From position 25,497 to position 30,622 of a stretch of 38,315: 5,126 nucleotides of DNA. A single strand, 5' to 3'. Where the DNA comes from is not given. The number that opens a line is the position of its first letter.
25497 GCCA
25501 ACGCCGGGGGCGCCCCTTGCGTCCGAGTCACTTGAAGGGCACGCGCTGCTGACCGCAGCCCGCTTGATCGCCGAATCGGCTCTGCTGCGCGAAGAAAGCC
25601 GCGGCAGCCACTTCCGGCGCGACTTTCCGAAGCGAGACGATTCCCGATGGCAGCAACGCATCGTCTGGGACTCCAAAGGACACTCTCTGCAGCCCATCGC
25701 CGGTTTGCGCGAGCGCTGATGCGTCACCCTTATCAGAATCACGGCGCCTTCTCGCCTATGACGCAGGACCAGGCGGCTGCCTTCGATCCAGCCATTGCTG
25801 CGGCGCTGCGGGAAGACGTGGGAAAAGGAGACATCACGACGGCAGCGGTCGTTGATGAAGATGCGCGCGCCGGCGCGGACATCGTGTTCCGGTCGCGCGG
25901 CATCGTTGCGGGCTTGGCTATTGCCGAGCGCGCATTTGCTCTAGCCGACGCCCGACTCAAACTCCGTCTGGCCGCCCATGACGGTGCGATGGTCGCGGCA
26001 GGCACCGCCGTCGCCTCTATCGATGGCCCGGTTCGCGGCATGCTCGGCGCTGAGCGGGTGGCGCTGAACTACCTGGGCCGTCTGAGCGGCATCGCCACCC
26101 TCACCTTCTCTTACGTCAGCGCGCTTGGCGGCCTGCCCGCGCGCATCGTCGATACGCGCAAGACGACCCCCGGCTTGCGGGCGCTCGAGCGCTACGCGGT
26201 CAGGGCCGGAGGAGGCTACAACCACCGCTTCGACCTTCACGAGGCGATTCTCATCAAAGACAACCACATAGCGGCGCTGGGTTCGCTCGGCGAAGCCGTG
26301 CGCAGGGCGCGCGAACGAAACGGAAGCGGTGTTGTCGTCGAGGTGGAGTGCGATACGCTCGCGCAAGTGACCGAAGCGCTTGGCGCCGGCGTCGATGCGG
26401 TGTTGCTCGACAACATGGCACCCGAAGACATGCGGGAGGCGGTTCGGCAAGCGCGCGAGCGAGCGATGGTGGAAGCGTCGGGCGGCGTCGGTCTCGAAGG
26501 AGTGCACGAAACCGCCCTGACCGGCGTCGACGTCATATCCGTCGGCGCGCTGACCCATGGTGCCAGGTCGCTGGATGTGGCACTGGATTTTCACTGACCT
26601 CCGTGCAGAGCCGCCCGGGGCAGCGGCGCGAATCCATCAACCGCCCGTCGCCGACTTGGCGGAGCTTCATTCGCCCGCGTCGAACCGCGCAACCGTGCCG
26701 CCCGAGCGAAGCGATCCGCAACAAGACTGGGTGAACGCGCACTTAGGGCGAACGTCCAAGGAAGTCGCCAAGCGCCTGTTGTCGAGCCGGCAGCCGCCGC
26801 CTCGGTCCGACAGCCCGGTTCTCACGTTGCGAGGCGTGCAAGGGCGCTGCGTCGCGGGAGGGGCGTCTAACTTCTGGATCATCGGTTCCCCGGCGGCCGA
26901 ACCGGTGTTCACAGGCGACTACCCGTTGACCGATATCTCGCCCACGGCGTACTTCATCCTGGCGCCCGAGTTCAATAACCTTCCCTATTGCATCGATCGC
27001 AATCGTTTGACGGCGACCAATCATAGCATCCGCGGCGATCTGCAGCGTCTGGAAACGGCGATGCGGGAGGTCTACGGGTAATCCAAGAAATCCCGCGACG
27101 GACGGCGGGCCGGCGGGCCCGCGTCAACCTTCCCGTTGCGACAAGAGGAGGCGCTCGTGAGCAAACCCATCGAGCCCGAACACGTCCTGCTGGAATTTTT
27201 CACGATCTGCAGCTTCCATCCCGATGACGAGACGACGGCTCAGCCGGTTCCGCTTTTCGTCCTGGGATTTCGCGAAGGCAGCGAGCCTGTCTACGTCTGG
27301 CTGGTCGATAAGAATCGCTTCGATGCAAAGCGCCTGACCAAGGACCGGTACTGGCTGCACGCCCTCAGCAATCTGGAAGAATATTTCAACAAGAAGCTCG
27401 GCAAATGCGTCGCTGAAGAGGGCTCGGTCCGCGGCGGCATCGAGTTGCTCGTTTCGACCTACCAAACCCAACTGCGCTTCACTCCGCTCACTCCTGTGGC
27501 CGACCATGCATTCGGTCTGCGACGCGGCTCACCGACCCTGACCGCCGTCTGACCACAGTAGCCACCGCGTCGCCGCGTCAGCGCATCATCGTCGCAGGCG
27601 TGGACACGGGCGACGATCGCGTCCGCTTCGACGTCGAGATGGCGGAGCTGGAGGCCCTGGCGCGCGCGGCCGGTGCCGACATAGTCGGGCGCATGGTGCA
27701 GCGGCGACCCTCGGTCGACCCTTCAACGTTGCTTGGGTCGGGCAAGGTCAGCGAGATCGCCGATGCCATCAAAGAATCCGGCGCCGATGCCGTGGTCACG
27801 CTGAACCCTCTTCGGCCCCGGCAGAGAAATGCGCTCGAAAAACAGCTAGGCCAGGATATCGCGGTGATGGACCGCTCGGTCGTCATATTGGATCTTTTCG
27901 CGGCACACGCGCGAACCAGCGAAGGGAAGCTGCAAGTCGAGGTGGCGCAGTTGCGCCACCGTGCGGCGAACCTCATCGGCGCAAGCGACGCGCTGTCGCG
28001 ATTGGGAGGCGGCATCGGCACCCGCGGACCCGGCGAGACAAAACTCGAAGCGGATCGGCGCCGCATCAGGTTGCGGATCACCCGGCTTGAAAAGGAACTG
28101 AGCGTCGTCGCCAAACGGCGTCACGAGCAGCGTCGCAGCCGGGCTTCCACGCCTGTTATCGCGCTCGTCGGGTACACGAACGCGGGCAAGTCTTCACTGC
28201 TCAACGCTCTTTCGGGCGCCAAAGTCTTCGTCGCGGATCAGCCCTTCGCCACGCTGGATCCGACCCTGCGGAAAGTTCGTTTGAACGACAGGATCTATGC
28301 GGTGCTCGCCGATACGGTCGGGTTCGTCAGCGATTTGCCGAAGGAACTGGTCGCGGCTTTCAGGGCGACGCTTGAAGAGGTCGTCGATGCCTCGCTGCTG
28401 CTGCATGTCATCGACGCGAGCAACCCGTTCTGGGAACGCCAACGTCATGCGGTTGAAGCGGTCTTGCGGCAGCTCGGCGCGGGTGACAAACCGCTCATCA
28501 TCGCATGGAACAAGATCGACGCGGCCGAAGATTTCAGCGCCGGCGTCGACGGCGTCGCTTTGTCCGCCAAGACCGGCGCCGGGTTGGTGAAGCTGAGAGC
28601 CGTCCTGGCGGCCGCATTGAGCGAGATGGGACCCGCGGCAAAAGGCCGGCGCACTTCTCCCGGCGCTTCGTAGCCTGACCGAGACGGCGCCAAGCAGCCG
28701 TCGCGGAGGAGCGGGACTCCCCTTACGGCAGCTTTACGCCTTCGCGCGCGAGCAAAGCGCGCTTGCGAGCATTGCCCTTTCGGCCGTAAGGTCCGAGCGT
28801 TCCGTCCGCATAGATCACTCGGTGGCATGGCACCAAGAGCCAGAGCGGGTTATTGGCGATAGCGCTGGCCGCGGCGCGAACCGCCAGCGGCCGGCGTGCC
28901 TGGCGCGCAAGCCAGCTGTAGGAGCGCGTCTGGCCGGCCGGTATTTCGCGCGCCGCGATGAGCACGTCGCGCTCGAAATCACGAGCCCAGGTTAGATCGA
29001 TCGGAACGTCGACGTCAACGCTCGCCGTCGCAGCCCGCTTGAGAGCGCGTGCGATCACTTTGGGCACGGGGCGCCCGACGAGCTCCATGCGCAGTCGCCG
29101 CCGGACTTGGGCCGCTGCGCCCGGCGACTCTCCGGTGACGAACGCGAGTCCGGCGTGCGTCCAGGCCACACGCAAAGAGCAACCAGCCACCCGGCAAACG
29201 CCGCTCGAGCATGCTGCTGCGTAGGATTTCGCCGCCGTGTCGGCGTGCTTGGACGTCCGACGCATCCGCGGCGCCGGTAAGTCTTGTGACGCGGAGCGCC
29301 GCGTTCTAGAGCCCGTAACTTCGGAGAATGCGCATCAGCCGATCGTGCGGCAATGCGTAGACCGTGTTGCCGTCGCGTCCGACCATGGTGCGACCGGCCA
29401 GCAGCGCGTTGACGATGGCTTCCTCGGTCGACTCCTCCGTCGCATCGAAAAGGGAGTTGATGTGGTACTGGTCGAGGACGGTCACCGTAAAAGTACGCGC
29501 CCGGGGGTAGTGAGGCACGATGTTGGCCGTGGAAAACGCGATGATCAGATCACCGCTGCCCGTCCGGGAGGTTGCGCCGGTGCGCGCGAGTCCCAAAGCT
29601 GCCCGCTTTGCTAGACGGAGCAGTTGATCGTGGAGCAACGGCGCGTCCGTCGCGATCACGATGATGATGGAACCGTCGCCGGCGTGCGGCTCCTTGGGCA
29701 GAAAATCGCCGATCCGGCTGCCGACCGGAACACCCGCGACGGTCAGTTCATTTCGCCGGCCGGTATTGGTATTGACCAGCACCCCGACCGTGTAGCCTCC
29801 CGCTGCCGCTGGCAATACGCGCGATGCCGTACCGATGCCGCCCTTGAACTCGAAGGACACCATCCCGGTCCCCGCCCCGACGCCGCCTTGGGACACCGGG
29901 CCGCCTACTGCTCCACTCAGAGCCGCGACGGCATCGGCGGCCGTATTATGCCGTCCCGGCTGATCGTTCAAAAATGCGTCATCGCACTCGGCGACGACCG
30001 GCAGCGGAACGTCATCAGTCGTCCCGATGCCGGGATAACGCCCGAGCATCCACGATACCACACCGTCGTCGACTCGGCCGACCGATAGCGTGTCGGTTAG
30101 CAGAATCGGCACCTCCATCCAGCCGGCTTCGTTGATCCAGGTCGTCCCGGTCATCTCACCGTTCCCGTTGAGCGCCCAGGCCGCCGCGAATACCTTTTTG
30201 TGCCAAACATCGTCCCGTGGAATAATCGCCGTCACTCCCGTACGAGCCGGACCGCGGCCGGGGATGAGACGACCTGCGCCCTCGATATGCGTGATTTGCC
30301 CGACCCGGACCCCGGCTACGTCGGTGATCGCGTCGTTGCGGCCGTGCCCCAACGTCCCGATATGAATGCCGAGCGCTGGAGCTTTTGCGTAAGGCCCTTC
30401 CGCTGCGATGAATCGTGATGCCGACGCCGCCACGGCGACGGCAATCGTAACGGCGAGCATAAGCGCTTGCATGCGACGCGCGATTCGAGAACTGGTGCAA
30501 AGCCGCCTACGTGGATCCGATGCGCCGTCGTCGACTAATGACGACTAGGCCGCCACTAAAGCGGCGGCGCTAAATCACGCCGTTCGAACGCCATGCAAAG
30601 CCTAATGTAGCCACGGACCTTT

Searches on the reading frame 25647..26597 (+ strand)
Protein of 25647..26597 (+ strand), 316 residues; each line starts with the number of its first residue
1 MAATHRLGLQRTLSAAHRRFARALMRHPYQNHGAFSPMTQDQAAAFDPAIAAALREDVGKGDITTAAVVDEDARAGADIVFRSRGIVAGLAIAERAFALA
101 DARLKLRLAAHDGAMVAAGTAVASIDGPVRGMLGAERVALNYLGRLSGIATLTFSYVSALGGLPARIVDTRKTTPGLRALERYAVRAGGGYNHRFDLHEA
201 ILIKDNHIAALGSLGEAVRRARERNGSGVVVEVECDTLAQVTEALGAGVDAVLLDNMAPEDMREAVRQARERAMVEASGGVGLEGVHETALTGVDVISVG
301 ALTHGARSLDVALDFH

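Call 12: search_protein_families(library=pfam, proteins=[window:25647-26597:+], max_evalue=0.001)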
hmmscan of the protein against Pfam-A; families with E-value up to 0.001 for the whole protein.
window:25647-26597:+ (316 aa): 2 families
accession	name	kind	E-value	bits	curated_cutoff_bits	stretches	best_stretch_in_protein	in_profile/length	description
PF01729.25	QRPTase_C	-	5.5e-59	199.1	23.1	1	149-314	1-169/169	Quinolinate phosphoribosyl transferase, C-terminal domain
PF02749.22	QRPTase_N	-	4e-17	62.7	27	1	62-147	1-82/82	Quinolinate phosphoribosyl transferase, N-terminal domain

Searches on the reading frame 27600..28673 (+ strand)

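Call 12: search_protein_families(library=pfam, proteins=[window:27600-28673:+], max_evalue=0.001)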
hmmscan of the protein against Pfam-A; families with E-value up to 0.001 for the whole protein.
window:27600-28673:+ (357 aa): 6 families
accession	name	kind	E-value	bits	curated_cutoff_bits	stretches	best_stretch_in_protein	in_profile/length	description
PF16360.10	GTP-bdg_M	-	5.1e-27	94.7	29.5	1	103-181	1-79/79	GTP-binding GTPase Middle Region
PF13167.11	GTP-bdg_N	-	3.8e-25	88.7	25.4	1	13-101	3-89/89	GTP-binding GTPase N-terminal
PF01926.29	MMR_HSR1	-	7.2e-23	81.3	21.9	1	187-305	2-113/113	50S ribosome-binding GTPase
PF02421.24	FeoB_N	-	5.5e-11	42.7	27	1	187-340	3-149/156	Ferrous iron transport protein B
PF00350.29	Dynamin_N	-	1.2e-05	25.8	27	1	187-221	1-35/168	Dynamin family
PF13191.12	AAA_16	-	9.1e-05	23.4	32.6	1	178-312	18-147/167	AAA ATPase domain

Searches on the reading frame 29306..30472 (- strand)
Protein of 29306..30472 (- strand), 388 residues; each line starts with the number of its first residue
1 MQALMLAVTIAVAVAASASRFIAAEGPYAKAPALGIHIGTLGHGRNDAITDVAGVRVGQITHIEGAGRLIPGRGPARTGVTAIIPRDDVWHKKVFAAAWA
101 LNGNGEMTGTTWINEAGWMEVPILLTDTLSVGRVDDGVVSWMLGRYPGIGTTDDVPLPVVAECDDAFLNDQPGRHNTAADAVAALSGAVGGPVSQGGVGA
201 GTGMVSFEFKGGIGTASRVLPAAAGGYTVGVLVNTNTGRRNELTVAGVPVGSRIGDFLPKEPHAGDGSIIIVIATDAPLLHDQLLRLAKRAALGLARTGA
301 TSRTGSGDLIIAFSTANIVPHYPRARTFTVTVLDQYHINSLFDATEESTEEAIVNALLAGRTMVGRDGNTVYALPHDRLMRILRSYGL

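Call 12: search_protein_families(library=pfam, proteins=[window:29306-30472:-], max_evalue=0.001)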
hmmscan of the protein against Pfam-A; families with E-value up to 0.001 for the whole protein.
window:29306-30472:- (388 aa): 1 family
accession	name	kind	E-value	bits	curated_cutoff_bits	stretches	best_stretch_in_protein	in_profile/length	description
PF03576.19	Peptidase_S58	-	1.4e-110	370.1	23.9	1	47-371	1-307/307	Peptidase family S58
